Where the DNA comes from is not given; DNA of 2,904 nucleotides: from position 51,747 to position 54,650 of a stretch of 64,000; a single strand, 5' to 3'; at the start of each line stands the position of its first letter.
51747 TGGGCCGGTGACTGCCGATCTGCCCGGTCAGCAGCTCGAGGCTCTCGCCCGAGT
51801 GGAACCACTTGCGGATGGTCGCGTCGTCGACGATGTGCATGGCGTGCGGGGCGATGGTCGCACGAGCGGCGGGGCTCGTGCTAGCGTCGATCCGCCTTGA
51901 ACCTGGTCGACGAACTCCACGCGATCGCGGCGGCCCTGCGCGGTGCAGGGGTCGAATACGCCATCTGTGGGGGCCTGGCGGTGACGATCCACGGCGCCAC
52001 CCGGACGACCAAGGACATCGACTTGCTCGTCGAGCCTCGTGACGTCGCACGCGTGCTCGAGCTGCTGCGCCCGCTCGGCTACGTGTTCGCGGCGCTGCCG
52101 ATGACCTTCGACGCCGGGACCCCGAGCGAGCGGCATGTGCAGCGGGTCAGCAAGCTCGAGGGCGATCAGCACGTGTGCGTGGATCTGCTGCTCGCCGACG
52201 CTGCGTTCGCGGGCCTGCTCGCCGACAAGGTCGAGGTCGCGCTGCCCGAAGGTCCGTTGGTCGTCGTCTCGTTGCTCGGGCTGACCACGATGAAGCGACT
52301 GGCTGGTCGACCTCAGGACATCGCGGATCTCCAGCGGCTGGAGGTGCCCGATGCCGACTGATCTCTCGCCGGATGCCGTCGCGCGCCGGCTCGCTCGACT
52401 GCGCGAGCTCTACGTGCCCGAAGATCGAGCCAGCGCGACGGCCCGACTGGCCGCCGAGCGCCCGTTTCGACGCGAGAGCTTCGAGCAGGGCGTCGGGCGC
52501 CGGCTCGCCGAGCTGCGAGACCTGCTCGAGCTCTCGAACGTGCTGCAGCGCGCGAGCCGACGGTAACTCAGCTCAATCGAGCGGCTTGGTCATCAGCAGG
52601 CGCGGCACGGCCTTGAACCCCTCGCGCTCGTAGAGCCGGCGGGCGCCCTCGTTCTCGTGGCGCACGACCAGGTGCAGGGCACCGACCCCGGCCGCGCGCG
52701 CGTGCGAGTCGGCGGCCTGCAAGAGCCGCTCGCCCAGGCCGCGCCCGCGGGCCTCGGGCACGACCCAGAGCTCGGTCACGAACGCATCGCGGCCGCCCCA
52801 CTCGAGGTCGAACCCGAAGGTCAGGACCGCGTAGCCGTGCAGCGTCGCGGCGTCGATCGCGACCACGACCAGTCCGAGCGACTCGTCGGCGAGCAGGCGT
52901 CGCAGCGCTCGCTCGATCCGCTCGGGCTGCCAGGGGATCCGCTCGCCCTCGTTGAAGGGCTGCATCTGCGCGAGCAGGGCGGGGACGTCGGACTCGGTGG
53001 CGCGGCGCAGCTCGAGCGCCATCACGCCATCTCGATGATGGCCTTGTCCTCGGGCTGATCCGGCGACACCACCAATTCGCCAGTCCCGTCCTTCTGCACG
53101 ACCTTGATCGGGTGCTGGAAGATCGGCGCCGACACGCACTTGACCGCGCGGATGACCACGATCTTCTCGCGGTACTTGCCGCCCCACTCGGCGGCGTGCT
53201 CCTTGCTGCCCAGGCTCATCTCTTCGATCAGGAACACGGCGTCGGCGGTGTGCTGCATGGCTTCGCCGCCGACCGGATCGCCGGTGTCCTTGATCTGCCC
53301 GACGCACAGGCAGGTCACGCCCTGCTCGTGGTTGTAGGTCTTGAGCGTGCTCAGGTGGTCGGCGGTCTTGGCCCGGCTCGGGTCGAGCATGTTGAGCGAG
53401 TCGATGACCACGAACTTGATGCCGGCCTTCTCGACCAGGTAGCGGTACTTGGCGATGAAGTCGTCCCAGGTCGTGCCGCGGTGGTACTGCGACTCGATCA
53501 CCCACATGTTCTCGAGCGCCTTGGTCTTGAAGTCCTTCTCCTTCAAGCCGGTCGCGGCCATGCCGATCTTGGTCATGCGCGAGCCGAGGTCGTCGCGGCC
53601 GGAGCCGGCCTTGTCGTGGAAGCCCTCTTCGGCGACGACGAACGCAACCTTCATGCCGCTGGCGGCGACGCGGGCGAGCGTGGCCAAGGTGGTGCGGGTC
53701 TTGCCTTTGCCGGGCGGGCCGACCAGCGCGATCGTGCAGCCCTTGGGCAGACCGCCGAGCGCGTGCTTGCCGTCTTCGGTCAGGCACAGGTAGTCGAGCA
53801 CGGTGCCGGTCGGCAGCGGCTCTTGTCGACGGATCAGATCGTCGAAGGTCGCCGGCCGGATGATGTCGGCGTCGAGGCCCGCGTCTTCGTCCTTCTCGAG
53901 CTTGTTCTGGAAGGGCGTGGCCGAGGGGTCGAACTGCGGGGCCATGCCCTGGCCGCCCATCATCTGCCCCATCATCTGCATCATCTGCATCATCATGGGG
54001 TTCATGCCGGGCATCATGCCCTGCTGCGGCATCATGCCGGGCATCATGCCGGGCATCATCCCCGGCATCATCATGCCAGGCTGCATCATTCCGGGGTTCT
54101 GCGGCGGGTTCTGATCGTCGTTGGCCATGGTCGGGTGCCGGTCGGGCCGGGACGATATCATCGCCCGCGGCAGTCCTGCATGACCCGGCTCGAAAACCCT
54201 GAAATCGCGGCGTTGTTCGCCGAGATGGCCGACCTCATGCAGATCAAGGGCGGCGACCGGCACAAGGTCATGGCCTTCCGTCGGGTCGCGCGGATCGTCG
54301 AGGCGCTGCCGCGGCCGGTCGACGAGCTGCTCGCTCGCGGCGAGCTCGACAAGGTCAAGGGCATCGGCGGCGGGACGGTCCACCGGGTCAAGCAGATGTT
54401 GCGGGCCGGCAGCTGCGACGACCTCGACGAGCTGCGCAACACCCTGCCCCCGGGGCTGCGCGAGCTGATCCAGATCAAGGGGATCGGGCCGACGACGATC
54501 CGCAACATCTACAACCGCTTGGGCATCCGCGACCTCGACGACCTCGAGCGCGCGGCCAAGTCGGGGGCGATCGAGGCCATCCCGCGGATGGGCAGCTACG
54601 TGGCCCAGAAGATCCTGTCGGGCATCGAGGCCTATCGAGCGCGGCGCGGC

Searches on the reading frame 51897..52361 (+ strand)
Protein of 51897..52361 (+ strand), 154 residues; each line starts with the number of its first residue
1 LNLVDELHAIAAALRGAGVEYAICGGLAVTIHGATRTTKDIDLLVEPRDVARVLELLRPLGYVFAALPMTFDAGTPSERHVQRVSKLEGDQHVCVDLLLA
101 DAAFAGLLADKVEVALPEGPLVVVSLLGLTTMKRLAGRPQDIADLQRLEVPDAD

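Call 3: search_protein_families(library=pfam, proteins=[window:51897-52361:+], max_evalue=1)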
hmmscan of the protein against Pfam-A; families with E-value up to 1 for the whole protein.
window:51897-52361:+ (154 aa): 7 families
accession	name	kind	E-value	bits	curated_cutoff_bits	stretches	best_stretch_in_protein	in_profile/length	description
PF14907.12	NTP_transf_5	-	1.4e-07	31.8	31.2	1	3-82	56-131/249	Uncharacterised nucleotidyltransferase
PF10706.15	Aminoglyc_resit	-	2.7e-06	28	21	1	7-63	2-60/149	Aminoglycoside-2''-adenylyltransferase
PF19502.5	DUF6036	-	3.1e-05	24.3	23.6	1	19-57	20-59/164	Nucleotidyltransferase of unknown function (DUF6036)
PF12281.14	NTP_transf_8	-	0.0073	16.7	26.3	1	22-99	30-109/218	Nucleotidyltransferase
PF10620.15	MdcG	-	0.017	15.5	26.5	1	4-62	14-75/121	Phosphoribosyl-dephospho-CoA transferase MdcG C-terminal domain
PF09970.15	DUF2204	-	0.071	13.2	20.3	1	5-51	3-50/181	Nucleotidyl transferase of unknown function (DUF2204)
PF08843.17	AbiEii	-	0.076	13.4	22.5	1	21-49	15-44/238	Nucleotidyl transferase AbiEii toxin, Type IV TA system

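Call 4: search_protein_families(library=ncbifam, proteins=[window:51897-52361:+], max_evalue=1)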
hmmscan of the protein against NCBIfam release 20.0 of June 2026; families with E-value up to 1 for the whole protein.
window:51897-52361:+ (154 aa): 0 families

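Call 5: search_protein_families(library=padloc, proteins=[window:51897-52361:+], max_evalue=1)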
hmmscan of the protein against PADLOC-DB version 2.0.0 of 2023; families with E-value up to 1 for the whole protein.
window:51897-52361:+ (154 aa): 2 families
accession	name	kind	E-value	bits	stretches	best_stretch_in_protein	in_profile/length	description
PDLC02291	AbiEii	-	8.3e-05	20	1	25-112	60-137/310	AbiEii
PDLC02314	AbiEii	-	0.005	14.2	1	21-65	53-97/290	AbiEii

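Call 11: search_solved_structures(query=window:51897-52361:+, max_evalue=1)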
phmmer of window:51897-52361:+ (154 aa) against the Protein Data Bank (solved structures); distinct sequences matched with E-value up to 1: 2.
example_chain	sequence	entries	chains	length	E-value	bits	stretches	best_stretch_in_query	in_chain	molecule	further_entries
8an4_A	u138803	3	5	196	8.5e-05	26.2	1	6-148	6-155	Bacterial toxin | Nucleotidyl transferase AbiEii/AbiGii toxin family protein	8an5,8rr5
3iuz_A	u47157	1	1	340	0.28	14.8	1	20-63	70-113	Putative glyoxalase superfamily protein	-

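Call 13: search_solved_structures(query=window:51897-52361:+, max_evalue=0.01, show_alignments=1)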
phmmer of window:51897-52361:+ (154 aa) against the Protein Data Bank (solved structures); distinct sequences matched with E-value up to 0.01: 1.
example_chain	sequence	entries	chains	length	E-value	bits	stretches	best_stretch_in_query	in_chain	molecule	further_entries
8an4_A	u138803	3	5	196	8.5e-05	26.2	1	6-148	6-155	Bacterial toxin | Nucleotidyl transferase AbiEii/AbiGii toxin family protein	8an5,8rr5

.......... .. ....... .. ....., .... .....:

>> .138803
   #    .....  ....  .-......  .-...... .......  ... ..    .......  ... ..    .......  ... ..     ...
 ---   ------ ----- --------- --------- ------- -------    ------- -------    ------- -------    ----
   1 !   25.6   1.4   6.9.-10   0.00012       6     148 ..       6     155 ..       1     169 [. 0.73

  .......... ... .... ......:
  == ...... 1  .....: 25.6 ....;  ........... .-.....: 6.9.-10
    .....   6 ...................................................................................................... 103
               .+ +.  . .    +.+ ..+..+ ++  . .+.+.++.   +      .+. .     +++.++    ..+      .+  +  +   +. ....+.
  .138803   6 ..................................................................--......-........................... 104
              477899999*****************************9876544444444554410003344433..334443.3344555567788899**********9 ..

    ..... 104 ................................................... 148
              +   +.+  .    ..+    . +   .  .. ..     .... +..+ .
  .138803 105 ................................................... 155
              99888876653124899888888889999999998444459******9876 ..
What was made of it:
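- NTase B vs PDB 8an4: E 8.5e-5 over residues 6-148 (call 13). MenT1 residues that contact MenA1 (F28, F38) are L27 and T37 in NTase B (call 13).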

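Call 23: find_homologous_proteins(query=window:51897-52361:+)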
Query window:51897-52361:+ (154 aa): 853 proteins with E <= 0.001 among 1661 candidates; the best 120 are listed.
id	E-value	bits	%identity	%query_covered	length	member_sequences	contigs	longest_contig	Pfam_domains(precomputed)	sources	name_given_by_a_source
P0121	9.5e-92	323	100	100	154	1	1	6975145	PF14907.13,PF10706.16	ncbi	ncbi:nucleotidyltransferase family protein [Nannocystaceae bacterium ST9]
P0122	2.2e-70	254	81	100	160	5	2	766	PF14907.13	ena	-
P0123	1.2e-65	238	72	99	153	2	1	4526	PF14907.13,PF10706.16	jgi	-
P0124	4.1e-65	236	71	99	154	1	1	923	PF14907.13,PF10706.16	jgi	jgi:hypothetical protein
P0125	5.6e-65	236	73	99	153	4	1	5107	-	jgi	jgi:hypothetical protein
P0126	3.1e-64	234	77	96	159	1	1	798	PF14907.13,PF19502.6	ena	-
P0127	3.4e-64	233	71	99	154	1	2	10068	PF14907.13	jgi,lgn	jgi:hypothetical protein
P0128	4.3e-64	233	76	96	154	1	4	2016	PF14907.13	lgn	-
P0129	5.2e-64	233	74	97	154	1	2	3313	PF14907.13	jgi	jgi:hypothetical protein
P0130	5.5e-64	233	70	99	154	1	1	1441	PF14907.13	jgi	-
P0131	5.5e-64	233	73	99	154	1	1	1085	PF14907.13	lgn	-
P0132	5.5e-64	233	72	99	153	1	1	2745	PF14907.13,PF10706.16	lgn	-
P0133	7.3e-64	232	69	99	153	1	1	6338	PF14907.13,PF10706.16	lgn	-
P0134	8.2e-64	232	75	96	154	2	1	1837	PF14907.13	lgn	-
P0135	8.9e-64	232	71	100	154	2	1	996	PF14907.13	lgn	-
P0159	5.5e-62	226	72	99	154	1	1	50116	PF14907.13,PF10706.16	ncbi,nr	ncbi:MAG: nucleotidyltransferase family protein [Labilithrix sp.]|nr:nucleotidyltransferase family p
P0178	2.5e-61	224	68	99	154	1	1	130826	PF14907.13,PF10706.16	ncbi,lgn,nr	ncbi:MAG: uncharacterized protein JWP01_2603 [Myxococcales bacterium]|nr:uncharacterized protein [My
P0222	3.2e-60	221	68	99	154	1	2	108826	PF14907.13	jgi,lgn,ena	-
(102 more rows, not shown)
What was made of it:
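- Family B NTases are unusually uniform, about 65-80% identity across more than 100 clusters (call 23).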

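Call 27: find_related_loci(query=A2, collection=metagenome_contigs, flank=4000)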
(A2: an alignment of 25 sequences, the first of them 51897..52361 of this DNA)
Query A2 (154 aa) in metagenome_contigs; peptide patterns used: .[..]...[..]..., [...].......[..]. (x = any residue, [..] = any of these).
275 stretches matched a pattern; 132 encode a relative of the query (tblastn E <= 1e-3); the best 80 are kept; 80 distinct loci.
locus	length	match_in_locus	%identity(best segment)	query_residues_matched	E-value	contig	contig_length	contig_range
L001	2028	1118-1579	79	1-154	6e-79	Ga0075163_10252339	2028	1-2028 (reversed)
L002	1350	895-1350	80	1-152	1e-80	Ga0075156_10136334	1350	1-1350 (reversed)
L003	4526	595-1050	72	1-152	1e-70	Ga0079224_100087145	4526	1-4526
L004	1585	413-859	71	1-149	6e-70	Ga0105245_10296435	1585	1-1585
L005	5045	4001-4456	70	1-152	4e-67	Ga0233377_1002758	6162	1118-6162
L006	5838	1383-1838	69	1-152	1e-65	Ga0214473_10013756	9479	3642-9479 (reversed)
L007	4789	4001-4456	68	1-152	4e-65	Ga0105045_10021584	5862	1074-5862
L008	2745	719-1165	69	1-149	1e-65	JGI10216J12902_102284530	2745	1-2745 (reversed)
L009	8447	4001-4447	69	1-149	5e-65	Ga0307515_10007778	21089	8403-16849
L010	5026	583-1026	69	1-148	1e-64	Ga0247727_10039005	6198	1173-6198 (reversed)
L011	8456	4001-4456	67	1-152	2e-64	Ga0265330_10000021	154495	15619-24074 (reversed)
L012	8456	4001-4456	67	1-152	2e-64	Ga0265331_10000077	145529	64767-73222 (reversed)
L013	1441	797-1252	70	1-152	1e-66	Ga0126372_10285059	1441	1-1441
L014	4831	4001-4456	69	1-152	2e-63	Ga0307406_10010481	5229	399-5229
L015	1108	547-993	67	1-149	2e-67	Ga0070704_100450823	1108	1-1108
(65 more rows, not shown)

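Call 62: find_encoding_contigs(protein=P0178, flank=5000, max_places=1)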
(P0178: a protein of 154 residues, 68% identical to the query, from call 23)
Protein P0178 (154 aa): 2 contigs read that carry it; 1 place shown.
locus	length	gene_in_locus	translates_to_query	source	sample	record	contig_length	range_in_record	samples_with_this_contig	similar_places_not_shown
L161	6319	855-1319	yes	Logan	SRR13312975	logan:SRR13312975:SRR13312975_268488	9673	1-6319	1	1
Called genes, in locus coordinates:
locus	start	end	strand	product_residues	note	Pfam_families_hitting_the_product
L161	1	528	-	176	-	?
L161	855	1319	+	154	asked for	PF14907:NTP_transf_5 (weak), PF10706:Aminoglyc_resit (weak)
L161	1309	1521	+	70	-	-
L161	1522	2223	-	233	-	PF20260:PUA_4, PF04452:Methyltrans_RNA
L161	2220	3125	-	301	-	PF06325:PrmA, PF05175:MTS, PF13489:Methyltransf_23 (weak), PF13649:Methyltransf_25 (weak)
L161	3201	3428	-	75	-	PF01165:Ribosomal_S21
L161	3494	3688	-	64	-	-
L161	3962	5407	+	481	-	PF00675:Peptidase_M16, PF05193:Peptidase_M16_C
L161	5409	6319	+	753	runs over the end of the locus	PF00675:Peptidase_M16, PF05193:Peptidase_M16_C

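Call 63: find_encoding_contigs(protein=P0222, flank=5000, max_places=1)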
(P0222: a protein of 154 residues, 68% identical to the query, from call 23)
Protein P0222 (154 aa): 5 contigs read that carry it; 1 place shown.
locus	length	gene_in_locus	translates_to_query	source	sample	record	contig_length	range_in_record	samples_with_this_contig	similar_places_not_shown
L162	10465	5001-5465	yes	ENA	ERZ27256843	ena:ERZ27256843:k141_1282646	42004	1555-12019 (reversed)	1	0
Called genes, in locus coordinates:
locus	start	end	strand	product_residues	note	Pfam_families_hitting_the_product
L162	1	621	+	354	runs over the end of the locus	PF13428:TPR_14 (faint), PF13432:TPR_16 (faint), PF14559:TPR_19 (faint), PF07719:TPR_2 (faint), PF12895:ANAPC3 (faint), PF13176:TPR_7 (faint), PF13424:TPR_12 (faint), PF21033:RMD1-3 (faint), +3 more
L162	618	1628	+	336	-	PF13414:TPR_11 (faint), PF13428:TPR_14 (faint), PF00515:TPR_1 (faint), PF07719:TPR_2 (faint)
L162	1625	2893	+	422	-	PF07719:TPR_2 (faint), PF13424:TPR_12 (faint), PF14559:TPR_19 (weak)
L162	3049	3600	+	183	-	PF00011:HSP20 (weak)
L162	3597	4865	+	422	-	-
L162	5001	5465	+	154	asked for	PF14907:NTP_transf_5 (weak)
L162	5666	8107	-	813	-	PF13304:AAA_21 (faint), PF00488:MutS_V, PF20297:MSSS (weak), PF01713:Smr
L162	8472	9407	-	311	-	PF16697:Yop-YscD_cpl, PF00498:FHA, PF00990:GGDEF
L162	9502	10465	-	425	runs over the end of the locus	PF00437:T2SSE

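Call 64: find_encoding_contigs(protein=P0159, flank=5000, max_places=1)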
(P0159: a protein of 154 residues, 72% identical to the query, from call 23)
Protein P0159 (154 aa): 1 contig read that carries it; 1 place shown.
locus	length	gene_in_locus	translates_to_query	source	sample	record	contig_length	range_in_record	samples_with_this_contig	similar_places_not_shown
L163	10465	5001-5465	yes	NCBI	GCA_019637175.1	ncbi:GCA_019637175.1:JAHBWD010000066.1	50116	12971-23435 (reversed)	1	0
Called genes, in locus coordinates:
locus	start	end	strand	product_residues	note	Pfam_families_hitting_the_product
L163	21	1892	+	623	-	PF21783:YNCE (faint), PF00034:Cytochrom_C (faint), PF03150:CCP_MauG (faint), PF13442:Cytochrome_CBB3 (faint)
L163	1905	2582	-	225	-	PF05019:Coq4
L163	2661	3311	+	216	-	PF00440:TetR_N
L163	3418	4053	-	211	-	PF06439:3keto-disac_hyd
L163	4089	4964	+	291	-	-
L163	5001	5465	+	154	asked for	PF14907:NTP_transf_5, PF10706:Aminoglyc_resit (weak)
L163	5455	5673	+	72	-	-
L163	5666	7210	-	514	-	-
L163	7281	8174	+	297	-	-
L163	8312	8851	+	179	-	-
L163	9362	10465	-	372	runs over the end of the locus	-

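Call 65: find_encoding_contigs(protein=P0121, flank=6000, max_places=1)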
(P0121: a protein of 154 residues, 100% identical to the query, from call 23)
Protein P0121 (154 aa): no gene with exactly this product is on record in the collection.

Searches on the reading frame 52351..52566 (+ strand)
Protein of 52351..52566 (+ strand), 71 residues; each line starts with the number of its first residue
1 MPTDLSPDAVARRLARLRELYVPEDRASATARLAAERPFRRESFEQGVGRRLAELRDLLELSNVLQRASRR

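Call 3: search_protein_families(library=pfam, proteins=[window:52351-52566:+], max_evalue=1)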
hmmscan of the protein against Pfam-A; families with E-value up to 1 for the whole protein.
window:52351-52566:+ (71 aa): 0 families

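Call 4: search_protein_families(library=ncbifam, proteins=[window:52351-52566:+], max_evalue=1)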
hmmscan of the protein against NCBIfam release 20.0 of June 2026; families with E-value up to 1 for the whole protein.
window:52351-52566:+ (71 aa): 0 families

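Call 5: search_protein_families(library=padloc, proteins=[window:52351-52566:+], max_evalue=1)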
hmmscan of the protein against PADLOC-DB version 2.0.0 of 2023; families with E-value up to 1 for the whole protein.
window:52351-52566:+ (71 aa): 0 families

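Call 14: search_solved_structures(query=window:52351-52566:+, max_evalue=10)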
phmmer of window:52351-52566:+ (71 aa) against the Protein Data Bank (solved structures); distinct sequences matched with E-value up to 10: 3.
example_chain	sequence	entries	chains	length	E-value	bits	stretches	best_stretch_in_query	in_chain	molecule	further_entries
6eri_AY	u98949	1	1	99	0.34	15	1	13-57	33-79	50S ribosomal protein L29, chloroplastic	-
5h1s_Z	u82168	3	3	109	0.37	14.9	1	13-57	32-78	50S ribosomal protein L29 | protein L29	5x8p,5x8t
5mlc_Z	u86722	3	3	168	0.76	13.9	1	13-57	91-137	50S ribosomal protein L29, chloroplastic | plastid ribosomal protein uL29c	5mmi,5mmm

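Call 54: search_solved_structures(query=A5, max_evalue=10)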
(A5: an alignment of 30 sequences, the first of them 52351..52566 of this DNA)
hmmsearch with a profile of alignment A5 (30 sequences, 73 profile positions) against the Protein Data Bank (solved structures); distinct sequences matched with E-value up to 10: 0.

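Call 85: search_protein_families(library=pfam, alignment_id=A5, max_evalue=1)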
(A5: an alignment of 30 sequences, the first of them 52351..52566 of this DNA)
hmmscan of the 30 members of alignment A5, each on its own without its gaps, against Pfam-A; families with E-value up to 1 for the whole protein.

A. member 1, window:52351-52566:+ (71 aa): 0 families

B. families by the number of members that match (of 30 scanned): 25 families
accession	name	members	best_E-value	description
PF13404.12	HTH_AsnC-type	3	0.019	AsnC-type helix-turn-helix domain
PF05591.17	T6SS_VipA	3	0.089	Type VI secretion system, VipA, VC_A0107 or Hcp2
PF24410.1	wHTH-HSP90_Na-assoc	2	0.23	wHTH-Hsp90_Na associated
PF11819.13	CUPID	1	0.0028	Cytohesin Ubiquitin Protein Inducing Domain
PF05227.19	CHASE3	1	0.0063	CHASE3 domain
PF07704.17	PSK_trans_fac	1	0.019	Rv0623-like transcription factor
PF21806.3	DUF6879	1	0.029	Family of unknown function (DUF6879)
PF02527.21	GidB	1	0.038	rRNA small subunit methyltransferase G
PF03934.19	T2SSK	1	0.042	Type II secretion system (T2SS), protein K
PF14630.12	ORC5_C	1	0.043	Origin recognition complex (ORC) subunit 5 C-terminus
PF01022.26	HTH_5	1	0.051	Bacterial regulatory protein, arsR family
PF04632.18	FUSC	1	0.058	Fusaric acid resistance protein family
PF23367.1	DUF7091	1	0.065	Family of unknown function (DUF7091)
PF05635.17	23S_rRNA_IVP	1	0.069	23S rRNA-intervening sequence protein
PF06557.17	DUF1122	1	0.071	Protein of unknown function (DUF1122)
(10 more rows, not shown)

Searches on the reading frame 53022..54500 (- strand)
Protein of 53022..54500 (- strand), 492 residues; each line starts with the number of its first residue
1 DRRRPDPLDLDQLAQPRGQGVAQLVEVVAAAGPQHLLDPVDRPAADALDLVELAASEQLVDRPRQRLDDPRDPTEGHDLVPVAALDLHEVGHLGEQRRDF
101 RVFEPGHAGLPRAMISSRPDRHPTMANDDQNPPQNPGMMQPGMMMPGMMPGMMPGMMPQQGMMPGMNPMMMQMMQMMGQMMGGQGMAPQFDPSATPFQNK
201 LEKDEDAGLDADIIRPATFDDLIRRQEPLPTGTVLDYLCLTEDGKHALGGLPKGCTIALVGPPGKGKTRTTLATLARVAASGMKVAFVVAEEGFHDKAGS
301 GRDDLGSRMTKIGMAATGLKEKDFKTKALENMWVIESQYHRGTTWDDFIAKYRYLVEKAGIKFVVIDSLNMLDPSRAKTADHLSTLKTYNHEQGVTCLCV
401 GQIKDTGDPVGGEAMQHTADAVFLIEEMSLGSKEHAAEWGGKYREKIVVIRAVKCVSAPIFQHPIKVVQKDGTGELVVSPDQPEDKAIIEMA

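Call 102: search_protein_families(library=pfam, proteins=[window:53022-54500:-], max_evalue=0.00001)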
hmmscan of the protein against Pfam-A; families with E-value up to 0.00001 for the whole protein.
window:53022-54500:- (492 aa): 2 families
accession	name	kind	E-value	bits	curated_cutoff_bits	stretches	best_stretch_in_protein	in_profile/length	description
PF06745.19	ATPase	-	8.2e-13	48.7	26.6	1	242-430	13-192/231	KaiC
PF13481.12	AAA_25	-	2.3e-06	27.8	27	1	248-371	26-154/195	AAA domain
